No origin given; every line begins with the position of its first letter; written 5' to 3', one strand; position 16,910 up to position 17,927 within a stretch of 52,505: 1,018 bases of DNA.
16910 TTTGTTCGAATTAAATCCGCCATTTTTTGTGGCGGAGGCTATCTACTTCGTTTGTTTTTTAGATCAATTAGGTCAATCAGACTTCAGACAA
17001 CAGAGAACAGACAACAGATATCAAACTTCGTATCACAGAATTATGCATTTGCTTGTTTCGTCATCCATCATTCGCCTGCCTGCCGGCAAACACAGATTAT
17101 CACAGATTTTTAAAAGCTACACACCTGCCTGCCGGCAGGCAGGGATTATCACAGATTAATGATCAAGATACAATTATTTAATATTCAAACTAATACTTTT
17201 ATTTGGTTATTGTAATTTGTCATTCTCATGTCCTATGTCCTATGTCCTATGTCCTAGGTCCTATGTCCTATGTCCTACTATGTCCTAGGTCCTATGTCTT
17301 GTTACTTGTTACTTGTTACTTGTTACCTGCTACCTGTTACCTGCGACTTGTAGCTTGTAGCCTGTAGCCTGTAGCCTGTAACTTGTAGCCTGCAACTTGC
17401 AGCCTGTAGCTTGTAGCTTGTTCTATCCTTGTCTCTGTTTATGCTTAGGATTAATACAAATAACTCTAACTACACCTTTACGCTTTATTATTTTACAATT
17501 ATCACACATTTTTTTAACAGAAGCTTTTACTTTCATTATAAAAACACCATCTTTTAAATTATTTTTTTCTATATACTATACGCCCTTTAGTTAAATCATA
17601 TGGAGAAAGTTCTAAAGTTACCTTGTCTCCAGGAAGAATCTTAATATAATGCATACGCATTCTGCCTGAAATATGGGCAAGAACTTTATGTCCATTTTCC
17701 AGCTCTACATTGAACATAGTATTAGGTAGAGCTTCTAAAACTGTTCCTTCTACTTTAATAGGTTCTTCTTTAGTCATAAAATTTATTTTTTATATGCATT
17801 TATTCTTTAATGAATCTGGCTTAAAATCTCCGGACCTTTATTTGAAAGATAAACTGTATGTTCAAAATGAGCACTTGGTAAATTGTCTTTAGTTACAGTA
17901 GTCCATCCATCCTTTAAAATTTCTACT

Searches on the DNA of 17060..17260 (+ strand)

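Call 51: search_dna_similar(query=window:17060-17260:+, collection=plasmids, mode=distant, max_evalue=0.01, max_rows=10)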
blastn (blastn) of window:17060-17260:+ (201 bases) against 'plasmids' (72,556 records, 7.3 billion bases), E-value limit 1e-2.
No match.

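Call 52: search_dna_similar(query=window:17060-17260:+, collection=phages, mode=distant, max_evalue=0.01, max_rows=10)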
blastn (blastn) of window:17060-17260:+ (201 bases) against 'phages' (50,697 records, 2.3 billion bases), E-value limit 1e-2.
No match.

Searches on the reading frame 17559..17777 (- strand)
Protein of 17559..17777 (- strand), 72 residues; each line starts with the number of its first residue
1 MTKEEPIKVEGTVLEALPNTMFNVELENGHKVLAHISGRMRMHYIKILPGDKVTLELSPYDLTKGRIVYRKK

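Call 12: search_protein_families(library=ncbifam, proteins=[window:17559-17777:-])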
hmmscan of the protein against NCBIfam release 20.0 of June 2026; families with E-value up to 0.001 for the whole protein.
window:17559-17777:- (72 aa): 2 families
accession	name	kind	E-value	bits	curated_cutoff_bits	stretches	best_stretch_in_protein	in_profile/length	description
TIGR00008.1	infA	equivalog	8.8e-38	128.1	61.15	1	3-71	1-69/69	translation initiation factor IF-1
TIGR00523.1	eIF-1A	equivalog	0.00032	20.7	102.9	1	8-70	20-81/98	translation initiation factor eIF-1A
